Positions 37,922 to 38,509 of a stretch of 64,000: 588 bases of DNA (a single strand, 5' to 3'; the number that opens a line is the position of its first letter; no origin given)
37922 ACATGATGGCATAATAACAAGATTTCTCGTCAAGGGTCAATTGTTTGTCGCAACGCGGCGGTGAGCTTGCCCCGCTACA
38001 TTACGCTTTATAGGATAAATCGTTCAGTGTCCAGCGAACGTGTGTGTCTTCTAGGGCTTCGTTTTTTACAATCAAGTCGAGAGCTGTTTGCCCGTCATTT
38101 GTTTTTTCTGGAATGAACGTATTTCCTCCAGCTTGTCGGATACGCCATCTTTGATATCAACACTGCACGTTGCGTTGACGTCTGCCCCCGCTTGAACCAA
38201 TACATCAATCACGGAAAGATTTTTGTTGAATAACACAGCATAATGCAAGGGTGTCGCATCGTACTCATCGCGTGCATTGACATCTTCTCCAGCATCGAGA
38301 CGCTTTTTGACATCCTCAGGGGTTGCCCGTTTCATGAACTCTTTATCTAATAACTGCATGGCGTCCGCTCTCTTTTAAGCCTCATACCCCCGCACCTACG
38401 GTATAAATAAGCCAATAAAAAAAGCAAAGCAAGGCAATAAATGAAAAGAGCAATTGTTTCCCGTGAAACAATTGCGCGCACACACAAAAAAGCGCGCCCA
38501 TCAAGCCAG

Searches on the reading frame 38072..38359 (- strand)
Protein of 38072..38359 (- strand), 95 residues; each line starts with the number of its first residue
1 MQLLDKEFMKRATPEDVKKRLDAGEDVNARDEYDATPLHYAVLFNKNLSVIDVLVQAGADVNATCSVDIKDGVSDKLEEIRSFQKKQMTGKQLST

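Call 13: find_encoding_contigs(protein=window:38072-38359:-, flank=10000, max_places=10)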
Protein window:38072-38359:- (95 aa): 1 contig read that carries it; 1 place shown.
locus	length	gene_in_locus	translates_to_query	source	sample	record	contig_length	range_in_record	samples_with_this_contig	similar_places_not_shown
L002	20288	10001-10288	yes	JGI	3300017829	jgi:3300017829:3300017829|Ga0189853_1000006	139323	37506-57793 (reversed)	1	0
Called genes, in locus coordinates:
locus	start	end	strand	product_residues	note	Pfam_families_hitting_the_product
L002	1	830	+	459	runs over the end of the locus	PF00070:Pyr_redox (faint), PF01210:NAD_Gly3P_dh_N (faint), PF01262:AlaDh_PNT_C (faint), PF01266:DAO (faint), PF01488:Shikimate_DH (faint), PF02254:TrkA_N, PF02254:TrkA_N, PF02080:TrkA_C, +11 more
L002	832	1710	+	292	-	PF01063:Aminotran_4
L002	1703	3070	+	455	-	PF13167:GTP-bdg_N, PF16360:GTP-bdg_M, PF01926:MMR_HSR1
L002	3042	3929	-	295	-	PF01488:Shikimate_DH (weak), PF03446:NAD_binding_2, PF03807:F420_oxidored, PF14833:NAD_binding_11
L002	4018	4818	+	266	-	PF02616:SMC_ScpA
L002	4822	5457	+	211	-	PF04079:SMC_ScpB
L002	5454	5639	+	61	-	PF02416:TatA_B_E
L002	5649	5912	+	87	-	PF02416:TatA_B_E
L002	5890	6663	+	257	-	PF00902:TatC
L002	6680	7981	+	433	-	PF02403:Seryl_tRNA_N, PF00587:tRNA-synt_2b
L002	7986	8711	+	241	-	PF00121:TIM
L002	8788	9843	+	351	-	PF07411:DUF1508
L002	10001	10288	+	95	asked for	PF12796:Ank_2 (faint), PF13637:Ank_4 (weak), PF13857:Ank_5 (weak), PF00023:Ank (weak)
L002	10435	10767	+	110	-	PF03840:SecG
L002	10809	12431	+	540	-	PF06418:CTP_synth_N, PF00117:GATase, PF07722:Peptidase_C26 (weak)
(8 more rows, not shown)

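Call 30: find_homologous_proteins(query=window:38072-38359:-, max_evalue=0.00001)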
Query window:38072-38359:- (95 aa): 11 proteins with E <= 0.00001 among 25 candidates.
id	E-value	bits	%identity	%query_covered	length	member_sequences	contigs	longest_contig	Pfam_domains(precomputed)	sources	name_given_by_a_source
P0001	1.3e-48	180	100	92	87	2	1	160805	PF13857.13,PF12796.14,PF00023.37,PF13637.13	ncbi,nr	ncbi:MAG: ankyrin repeat domain-containing protein [Alphaproteobacteria bacterium GM202ARS2]|nr:anky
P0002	2.9e-25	106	61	92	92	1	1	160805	PF13857.13,PF12796.14,PF00023.37,PF13637.13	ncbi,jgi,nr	ncbi:MAG: hypothetical protein GDA50_00340 [Alphaproteobacteria bacterium GM202ARS2]|nr:hypothetical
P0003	1.0e-23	101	58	93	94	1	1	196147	PF00023.37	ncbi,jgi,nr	ncbi:MAG: ankyrin repeat domain-containing protein [Alphaproteobacteria bacterium GM202ARS2]|nr:anky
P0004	2.9e-22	96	60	85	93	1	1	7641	PF13606.13,PF12796.14,PF00023.37,PF13637.13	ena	-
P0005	1.5e-20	91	66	74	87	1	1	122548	PF13606.13,PF12796.14,PF00023.37,PF13637.13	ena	-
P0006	6.5e-20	89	63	84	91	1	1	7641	PF12796.14,PF00023.37,PF13637.13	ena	-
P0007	2.8e-15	74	49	91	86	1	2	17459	PF12796.14,PF00023.37,PF13637.13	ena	-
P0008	5.5e-8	51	47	49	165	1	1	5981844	PF13606.13,PF13857.13,PF12796.14,PF00023.37,PF13637.13,PF24521.3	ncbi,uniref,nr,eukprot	ncbi:hypothetical protein VOLCADRAFT_115565 [Volvox carteri f. nagariensis]|uniref:ACB domain-contai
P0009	1.3e-7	50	36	71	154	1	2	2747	PF13606.13,PF13857.13,PF12796.14,PF00023.37,PF13637.13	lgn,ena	-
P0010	1.4e-6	46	40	79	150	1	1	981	PF13606.13,PF13857.13,PF23745.2,PF12796.14,PF00023.37,PF13637.13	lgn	-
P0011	3.1e-6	45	53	49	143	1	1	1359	PF13606.13,PF13857.13,PF12796.14,PF00023.37,PF13637.13,PF24521.3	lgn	-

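Call 31: find_encoding_contigs(protein=P0003, flank=10000, max_places=4)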
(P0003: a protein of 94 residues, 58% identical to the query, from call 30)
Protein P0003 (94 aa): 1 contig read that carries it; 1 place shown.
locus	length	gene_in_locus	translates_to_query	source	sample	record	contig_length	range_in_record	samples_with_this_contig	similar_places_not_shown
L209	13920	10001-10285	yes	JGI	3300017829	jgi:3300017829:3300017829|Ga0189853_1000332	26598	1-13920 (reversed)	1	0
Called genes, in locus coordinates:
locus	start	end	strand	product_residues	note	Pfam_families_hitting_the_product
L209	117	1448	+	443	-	PF01435:Peptidase_M48, PF13431:TPR_17 (faint), PF14559:TPR_19 (faint), PF23914:TPR_CcmH_CycH (faint)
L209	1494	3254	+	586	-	PF01257:2Fe-2S_thioredx, PF01512:Complex1_51K, PF10589:NADH_4Fe-4S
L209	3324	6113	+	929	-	PF13510:Fer2_4, PF12838:Fer4_7, PF13183:Fer4_8 (weak), PF14697:Fer4_21 (weak), PF22117:Fer4_Nqo3 (weak), PF04879:Molybdop_Fe4S4, PF00384:Molybdopterin, PF01568:Molydop_binding, +2 more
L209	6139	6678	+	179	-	PF16694:Cytochrome_P460 (weak)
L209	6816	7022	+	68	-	PF03966:Trm112p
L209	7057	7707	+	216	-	PF12796:Ank_2, PF13857:Ank_5, PF00023:Ank (weak), PF13637:Ank_4 (weak), PF00023:Ank, PF13857:Ank_5 (weak), PF12796:Ank_2, PF13857:Ank_5, +2 more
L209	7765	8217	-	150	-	PF21157:DksA_N, PF01258:zf-dskA_traR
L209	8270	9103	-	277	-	PF01149:Fapy_DNA_glyco, PF06831:H2TH, PF06827:zf-FPG_IleRS (weak)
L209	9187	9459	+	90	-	PF01649:Ribosomal_S20p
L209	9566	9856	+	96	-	-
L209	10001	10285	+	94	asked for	PF00023:Ank (faint)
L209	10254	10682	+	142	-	PF12796:Ank_2, PF13637:Ank_4, PF13857:Ank_5, PF00023:Ank, PF13606:Ank_3 (weak), PF13637:Ank_4, PF12796:Ank_2, PF00023:Ank (weak), +1 more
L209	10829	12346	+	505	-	-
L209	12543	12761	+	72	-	-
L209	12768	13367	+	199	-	PF02661:Fic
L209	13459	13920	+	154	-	?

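Call 32: find_encoding_contigs(protein=P0005, flank=10000, max_places=4)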
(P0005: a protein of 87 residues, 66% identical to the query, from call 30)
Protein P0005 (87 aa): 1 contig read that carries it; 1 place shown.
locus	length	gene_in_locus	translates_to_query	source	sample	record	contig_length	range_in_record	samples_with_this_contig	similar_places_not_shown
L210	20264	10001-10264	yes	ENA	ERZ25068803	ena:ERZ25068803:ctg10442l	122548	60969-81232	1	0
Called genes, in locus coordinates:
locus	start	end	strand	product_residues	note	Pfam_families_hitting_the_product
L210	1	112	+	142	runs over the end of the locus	PF01210:NAD_Gly3P_dh_N (faint), PF01266:DAO (weak), PF02254:TrkA_N, PF02558:ApbA (weak), PF03435:Sacchrp_dh_NADP (weak), PF03721:UDPG_MGDP_dh_N (weak), PF13241:NAD_binding_7 (weak)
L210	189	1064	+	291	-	PF02254:TrkA_N, PF02080:TrkA_C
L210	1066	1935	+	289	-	PF01063:Aminotran_4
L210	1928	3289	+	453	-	PF13167:GTP-bdg_N, PF16360:GTP-bdg_M, PF01926:MMR_HSR1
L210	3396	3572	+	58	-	-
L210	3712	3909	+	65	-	-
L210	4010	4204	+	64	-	-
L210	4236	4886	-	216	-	PF03446:NAD_binding_2, PF14833:NAD_binding_11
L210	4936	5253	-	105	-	PF01488:Shikimate_DH (weak), PF03446:NAD_binding_2, PF03807:F420_oxidored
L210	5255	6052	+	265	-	PF02616:SMC_ScpA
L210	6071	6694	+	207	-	PF04079:SMC_ScpB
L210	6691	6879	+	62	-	PF02416:TatA_B_E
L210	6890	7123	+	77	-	PF02416:TatA_B_E (weak)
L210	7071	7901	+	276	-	PF00902:TatC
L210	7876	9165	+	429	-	PF02403:Seryl_tRNA_N, PF00587:tRNA-synt_2b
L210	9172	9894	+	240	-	PF00121:TIM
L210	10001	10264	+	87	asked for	PF12796:Ank_2 (weak), PF13606:Ank_3 (faint), PF13637:Ank_4 (weak), PF00023:Ank (weak)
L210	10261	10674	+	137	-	PF13606:Ank_3 (faint), PF12796:Ank_2, PF13857:Ank_5, PF00023:Ank (weak), PF13637:Ank_4, PF13857:Ank_5 (weak), PF00023:Ank (weak)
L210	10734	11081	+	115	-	PF03840:SecG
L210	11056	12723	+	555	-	PF06418:CTP_synth_N, PF07722:Peptidase_C26 (weak), PF00117:GATase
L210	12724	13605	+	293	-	PF00793:DAHP_synth_1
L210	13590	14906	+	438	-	PF03952:Enolase_N, PF00113:Enolase_C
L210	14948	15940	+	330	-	PF02445:NadA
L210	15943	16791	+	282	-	PF02749:QRPTase_N, PF01729:QRPTase_C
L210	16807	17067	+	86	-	-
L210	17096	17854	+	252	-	PF13406:SLT_2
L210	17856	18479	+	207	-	PF03330:DPBB_1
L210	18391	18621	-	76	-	-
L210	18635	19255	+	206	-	PF02223:Thymidylate_kin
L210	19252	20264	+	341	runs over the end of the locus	PF13177:DNA_pol3_delta2, PF00004:AAA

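Call 38: find_encoding_contigs(protein=P0004, flank=10000, max_places=4)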
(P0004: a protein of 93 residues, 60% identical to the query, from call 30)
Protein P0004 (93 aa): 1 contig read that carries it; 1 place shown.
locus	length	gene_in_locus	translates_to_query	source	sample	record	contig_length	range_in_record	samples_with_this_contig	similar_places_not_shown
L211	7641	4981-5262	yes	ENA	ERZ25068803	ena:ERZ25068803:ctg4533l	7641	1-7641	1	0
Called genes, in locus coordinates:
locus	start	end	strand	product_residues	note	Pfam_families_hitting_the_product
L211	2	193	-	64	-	?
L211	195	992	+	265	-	PF02616:SMC_ScpA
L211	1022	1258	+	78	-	PF04079:SMC_ScpB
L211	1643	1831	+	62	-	PF02416:TatA_B_E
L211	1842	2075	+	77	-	PF02416:TatA_B_E (weak)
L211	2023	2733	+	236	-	PF00902:TatC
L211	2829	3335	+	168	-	PF02403:Seryl_tRNA_N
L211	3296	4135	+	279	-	PF00587:tRNA-synt_2b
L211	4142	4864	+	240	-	PF00121:TIM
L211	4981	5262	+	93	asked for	PF12796:Ank_2 (weak), PF13606:Ank_3 (faint), PF13637:Ank_4 (weak), PF00023:Ank (faint)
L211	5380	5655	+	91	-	PF12796:Ank_2 (weak), PF13637:Ank_4 (weak), PF00023:Ank (faint)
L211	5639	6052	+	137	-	PF12796:Ank_2, PF13606:Ank_3 (faint), PF13637:Ank_4, PF13857:Ank_5, PF00023:Ank, PF12796:Ank_2, PF13637:Ank_4, PF00023:Ank (weak)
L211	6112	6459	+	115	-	PF03840:SecG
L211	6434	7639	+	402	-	?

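Call 39: find_encoding_contigs(protein=P0007, flank=10000, max_places=4)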
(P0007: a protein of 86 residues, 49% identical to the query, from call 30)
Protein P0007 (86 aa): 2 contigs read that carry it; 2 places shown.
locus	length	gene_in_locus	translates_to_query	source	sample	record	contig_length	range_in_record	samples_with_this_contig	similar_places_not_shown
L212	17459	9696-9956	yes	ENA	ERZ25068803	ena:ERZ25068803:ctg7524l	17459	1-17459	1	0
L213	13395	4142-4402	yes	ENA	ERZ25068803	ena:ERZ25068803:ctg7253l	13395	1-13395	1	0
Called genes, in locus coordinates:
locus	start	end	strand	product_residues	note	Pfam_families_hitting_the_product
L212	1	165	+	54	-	?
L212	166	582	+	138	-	PF01196:Ribosomal_L17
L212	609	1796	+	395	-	PF05496:RuvB_N, PF00158:Sigma54_activat (faint), PF13173:AAA_14, PF14532:Sigma54_activ_2 (weak), PF00004:AAA, PF07728:AAA_5, PF16193:AAA_assoc_2, PF12002:MgsA_C, +1 more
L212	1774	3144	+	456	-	PF00849:PseudoU_synth_2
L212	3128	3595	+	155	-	-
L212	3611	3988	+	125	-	PF01039:Carboxyl_trans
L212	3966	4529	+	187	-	PF01039:Carboxyl_trans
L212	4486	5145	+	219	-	PF01039:Carboxyl_trans, PF03255:ACCA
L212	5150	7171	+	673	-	PF00289:Biotin_carb_N, PF02222:ATP-grasp, PF02655:ATP-grasp_3 (faint), PF02786:CPSase_L_D2, PF07478:Dala_Dala_lig_C, PF02785:Biotin_carb_C, PF18140:PCC_BT, PF00364:Biotin_lipoyl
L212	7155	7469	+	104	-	PF00708:Acylphosphatase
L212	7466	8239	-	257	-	PF01061:ABC2_membrane, PF12698:ABC2_membrane_3 (weak)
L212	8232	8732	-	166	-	PF01451:LMWPc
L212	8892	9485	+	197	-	-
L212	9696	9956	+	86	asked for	PF12796:Ank_2 (weak), PF13637:Ank_4 (faint), PF00023:Ank (weak)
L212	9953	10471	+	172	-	-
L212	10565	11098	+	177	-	PF06776:IalB (weak)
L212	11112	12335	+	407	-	PF00764:Arginosuc_synth, PF20979:Arginosuc_syn_C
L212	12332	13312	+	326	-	PF01207:Dus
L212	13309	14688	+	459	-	PF00070:Pyr_redox (faint), PF01210:NAD_Gly3P_dh_N (faint), PF01262:AlaDh_PNT_C (faint), PF01266:DAO (faint), PF01488:Shikimate_DH (faint), PF02254:TrkA_N, PF02254:TrkA_N, PF02080:TrkA_C, +12 more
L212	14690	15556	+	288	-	PF01063:Aminotran_4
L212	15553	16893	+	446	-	PF13167:GTP-bdg_N, PF16360:GTP-bdg_M, PF01926:MMR_HSR1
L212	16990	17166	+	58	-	-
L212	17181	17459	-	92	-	?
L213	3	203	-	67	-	?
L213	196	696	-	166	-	PF01451:LMWPc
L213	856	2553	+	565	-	-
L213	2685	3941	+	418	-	-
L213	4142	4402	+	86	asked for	PF12796:Ank_2 (weak), PF13637:Ank_4 (faint), PF00023:Ank (weak)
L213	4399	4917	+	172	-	-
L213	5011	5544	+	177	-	PF06776:IalB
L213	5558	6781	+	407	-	PF00764:Arginosuc_synth, PF20979:Arginosuc_syn_C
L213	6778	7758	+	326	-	PF01207:Dus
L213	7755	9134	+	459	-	PF00070:Pyr_redox (faint), PF01210:NAD_Gly3P_dh_N (faint), PF01262:AlaDh_PNT_C (faint), PF01266:DAO (faint), PF01488:Shikimate_DH (faint), PF02254:TrkA_N, PF02254:TrkA_N, PF02080:TrkA_C, +8 more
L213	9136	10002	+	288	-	PF01063:Aminotran_4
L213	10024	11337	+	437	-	PF13167:GTP-bdg_N, PF16360:GTP-bdg_M, PF01926:MMR_HSR1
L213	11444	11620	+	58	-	-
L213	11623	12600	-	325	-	PF01488:Shikimate_DH (faint), PF02826:2-Hacid_dh_C (faint), PF03446:NAD_binding_2, PF03807:F420_oxidored, PF14833:NAD_binding_11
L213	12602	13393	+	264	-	?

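Call 42: search_protein_families(library=pfam, max_evalue=0.01, proteins=[L209:9566-9856:+, L209:10829-12346:+, L209:12543-12761:+, L212:8892-9485:+, L212:9953-10471:+, L213:856-2553:+, L213:2685-3941:+])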
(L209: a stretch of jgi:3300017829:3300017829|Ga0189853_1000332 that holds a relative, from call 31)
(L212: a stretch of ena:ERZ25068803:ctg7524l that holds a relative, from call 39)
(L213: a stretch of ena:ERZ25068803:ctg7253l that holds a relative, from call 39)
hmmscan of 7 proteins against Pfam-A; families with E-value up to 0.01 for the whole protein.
L209:9566-9856:+ (96 aa): 0 families

L209:10829-12346:+ (505 aa): 8 families
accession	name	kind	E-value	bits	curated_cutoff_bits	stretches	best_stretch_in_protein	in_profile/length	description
PF12796.13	Ank_2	-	1.2e-92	305.1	27.3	7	132-228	1-88/90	Ankyrin repeats (3 copies)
PF00023.36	Ank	-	3.4e-71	231.5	21.1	10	164-192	4-32/33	Ankyrin repeat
PF13637.12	Ank_4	-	7.6e-55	182.1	22.7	9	65-106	2-42/50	Ankyrin repeats (many copies)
PF13606.12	Ank_3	-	1.1e-50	163.3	22.3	4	164-190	4-30/30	Ankyrin repeat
PF13857.12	Ank_5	-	2.2e-49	165.4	27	8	286-344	1-55/56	Ankyrin repeats (many copies)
PF23745.1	ANK_LRRK2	-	4e-13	49.8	27.5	1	91-181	27-112/130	LRRK2 ANK repeat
PF24521.3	Ank_KRIT1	-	7.9e-06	26.1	80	0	205-256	51-108/149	KRIT1 ankyrin-repeats domain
PF00077.25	RVP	-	0.007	17.1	20.7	0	316-337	14-32/101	Retroviral aspartyl protease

L209:12543-12761:+ (72 aa): 0 families

L212:8892-9485:+ (197 aa): 6 families
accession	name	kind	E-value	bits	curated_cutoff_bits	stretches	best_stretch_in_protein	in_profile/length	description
PF13857.12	Ank_5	-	2.7e-36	123.6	27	4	121-175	1-55/56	Ankyrin repeats (many copies)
PF00023.36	Ank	-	3.4e-33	112.3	21.1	4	67-99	1-33/33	Ankyrin repeat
PF13637.12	Ank_4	-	9.6e-33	111.9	22.7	4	50-84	12-46/50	Ankyrin repeats (many copies)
PF12796.13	Ank_2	-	4.8e-29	101.2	27.3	2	15-97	11-89/90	Ankyrin repeats (3 copies)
PF13606.12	Ank_3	-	5.1e-24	81.8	22.3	3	67-96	1-30/30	Ankyrin repeat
PF23745.1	ANK_LRRK2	-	4e-06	27.2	27.5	0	72-100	35-63/130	LRRK2 ANK repeat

L212:9953-10471:+ (172 aa): 7 families
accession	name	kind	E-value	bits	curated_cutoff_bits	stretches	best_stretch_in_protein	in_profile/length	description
PF00023.36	Ank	-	3.9e-31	105.8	21.1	4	75-106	2-32/33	Ankyrin repeat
PF12796.13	Ank_2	-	3.9e-28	98.3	27.3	2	12-106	1-90/90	Ankyrin repeats (3 copies)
PF13637.12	Ank_4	-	7e-25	87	22.7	3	12-62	1-50/50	Ankyrin repeats (many copies)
PF13606.12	Ank_3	-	1.2e-22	77.7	22.3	2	74-103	1-29/30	Ankyrin repeat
PF13857.12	Ank_5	-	6.2e-21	74.7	27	2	61-114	1-54/56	Ankyrin repeats (many copies)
PF23745.1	ANK_LRRK2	-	7.6e-06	26.3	27.5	0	83-135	38-89/130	LRRK2 ANK repeat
PF18029.7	Glyoxalase_6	-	0.0053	17.8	23.6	0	7-42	55-91/106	Glyoxalase-like domain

L213:856-2553:+ (565 aa): 9 families
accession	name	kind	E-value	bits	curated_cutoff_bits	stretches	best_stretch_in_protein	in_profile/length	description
PF12796.13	Ank_2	-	2.4e-124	406.6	27.3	10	273-365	1-89/90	Ankyrin repeats (3 copies)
PF00023.36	Ank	-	1.4e-99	320.6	21.1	12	301-333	1-33/33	Ankyrin repeat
PF13637.12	Ank_4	-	1.5e-84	276.4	22.7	12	306-355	1-49/50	Ankyrin repeats (many copies)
PF13606.12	Ank_3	-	4.5e-81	256.2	22.3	8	301-330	1-30/30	Ankyrin repeat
PF13857.12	Ank_5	-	7.7e-67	220.9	27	12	390-441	3-54/56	Ankyrin repeats (many copies)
PF23745.1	ANK_LRRK2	-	5.1e-26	91.5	27.5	0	42-96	6-60/130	LRRK2 ANK repeat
PF13653.12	GDPD_2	-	2.9e-05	24.8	27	0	270-294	5-22/30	Glycerophosphoryl diester phosphodiesterase family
PF00275.25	EPSP_synthase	-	0.00044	19.5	22.8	0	184-210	125-151/417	EPSP synthase (3-phosphoshikimate 1-carboxyvinyltransferase)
PF00816.26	Histone_HNS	-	0.00049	20.2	25.6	0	348-362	19-33/38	H-NS histone C-terminal domain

L213:2685-3941:+ (418 aa): 12 families
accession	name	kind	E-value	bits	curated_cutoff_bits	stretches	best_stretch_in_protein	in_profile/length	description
PF12796.13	Ank_2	-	2.3e-92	304.2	27.3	6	192-279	6-89/90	Ankyrin repeats (3 copies)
PF00023.36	Ank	-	9e-79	255.3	21.1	10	215-247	1-33/33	Ankyrin repeat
PF13637.12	Ank_4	-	2e-66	218.9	22.7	10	190-236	4-50/50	Ankyrin repeats (many copies)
PF13606.12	Ank_3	-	6.7e-63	200.7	22.3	6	101-128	2-29/30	Ankyrin repeat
PF13857.12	Ank_5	-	1.7e-59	197.6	27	8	120-172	1-54/56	Ankyrin repeats (many copies)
PF23745.1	ANK_LRRK2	-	5.6e-14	52.6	27.5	0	100-158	30-88/130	LRRK2 ANK repeat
PF24521.3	Ank_KRIT1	-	4.5e-06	26.9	80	0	33-116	45-133/149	KRIT1 ankyrin-repeats domain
PF13653.12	GDPD_2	-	9.1e-06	26.4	27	0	261-275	8-22/30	Glycerophosphoryl diester phosphodiesterase family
PF00816.26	Histone_HNS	-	1.2e-05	25.4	25.6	0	112-127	18-33/38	H-NS histone C-terminal domain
PF13669.12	Glyoxalase_4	-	0.00057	20.6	27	0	79-164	12-97/109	Glyoxalase/Bleomycin resistance protein/Dioxygenase superfamily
PF25786.1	HEAT_GCN1_C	-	0.0014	19.1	27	0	80-144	65-130/151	GCN1-like, C-terminal HEAT repeats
PF15585.11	Imm7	-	0.0017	19.1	25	0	341-390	41-90/130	Immunity protein 7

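Call 55: find_homologous_proteins(query=L209:10829-12346:+, max_evalue=1e-20)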
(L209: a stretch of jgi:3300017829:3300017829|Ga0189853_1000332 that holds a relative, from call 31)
Query L209:10829-12346:+ (505 aa): 4897 proteins with E <= 1e-20 among 8000 candidates; the best 120 are listed.
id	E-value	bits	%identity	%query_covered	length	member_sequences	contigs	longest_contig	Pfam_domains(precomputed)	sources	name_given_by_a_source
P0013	7.3e-137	475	39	91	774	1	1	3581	PF13606.13,PF13857.13,PF23745.2,PF12796.14,PF00023.37,PF13637.13,PF24407.3,PF24521.3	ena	-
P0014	1.4e-130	455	40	91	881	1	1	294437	PF13606.13,PF13857.13,PF23745.2,PF12796.14,PF00023.37,PF13637.13,PF24521.3,PF01471.24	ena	-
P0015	2.3e-127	444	36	88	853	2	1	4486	PF13606.13,PF13857.13,PF23745.2,PF12796.14,PF00023.37,PF13637.13,PF24521.3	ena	-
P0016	7.6e-127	442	38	94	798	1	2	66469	PF13653.13,PF13606.13,PF13857.13,PF00077.26,PF12796.14,PF00023.37,PF13637.13,PF24521.3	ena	-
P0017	3.7e-124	433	37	94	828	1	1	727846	PF13468.13,PF00816.28,PF13669.13,PF13857.13,PF23745.2,PF00023.37,PF13637.13,PF18029.8,PF03720.23,PF13606.13,PF06688.17,PF12796.14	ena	-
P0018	6.0e-124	433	38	92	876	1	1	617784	PF00816.28,PF13606.13,PF13857.13,PF23745.2,PF12796.14,PF00023.37,PF13637.13,PF24521.3,PF01471.24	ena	-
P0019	9.2e-122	426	34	88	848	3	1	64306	PF13653.13,PF00816.28,PF13669.13,PF13857.13,PF23745.2,PF00023.37,PF13637.13,PF24745.2,PF13606.13,PF28177.1,PF12796.14,PF24407.3,PF12815.13,PF24521.3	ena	-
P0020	1.7e-114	402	33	95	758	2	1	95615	PF13606.13,PF13857.13,PF12796.14,PF00023.37,PF13637.13,PF24521.3,PF13537.12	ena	-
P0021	1.9e-110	388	29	83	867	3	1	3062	PF13606.13,PF13857.13,PF28177.1,PF23745.2,PF12796.14,PF00023.37,PF13637.13,PF24521.3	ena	-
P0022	1.2e-106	376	41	83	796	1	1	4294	PF13653.13,PF13606.13,PF13857.13,PF23745.2,PF12796.14,PF00023.37,PF13637.13,PF24521.3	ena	-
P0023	1.4e-106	375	37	86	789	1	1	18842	PF13606.13,PF13857.13,PF12796.14,PF00023.37,PF13637.13,PF24407.3,PF24521.3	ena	-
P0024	3.1e-106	374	33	83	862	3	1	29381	PF13606.13,PF13857.13,PF23745.2,PF12796.14,PF00023.37,PF13637.13,PF24407.3,PF24521.3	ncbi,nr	ncbi:ankyrin repeat domain-containing protein [bacterium]|nr:ankyrin repeat domain-containing protei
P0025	2.1e-104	368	35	90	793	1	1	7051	PF13606.13,PF13857.13,PF23745.2,PF12796.14,PF00023.37,PF13637.13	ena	-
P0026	2.3e-104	368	39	84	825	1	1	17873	PF13606.13,PF13857.13,PF23745.2,PF12796.14,PF00023.37,PF13637.13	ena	-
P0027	1.6e-101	359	37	84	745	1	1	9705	PF13606.13,PF13857.13,PF28177.1,PF23745.2,PF12796.14,PF00023.37,PF13637.13,PF24521.3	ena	-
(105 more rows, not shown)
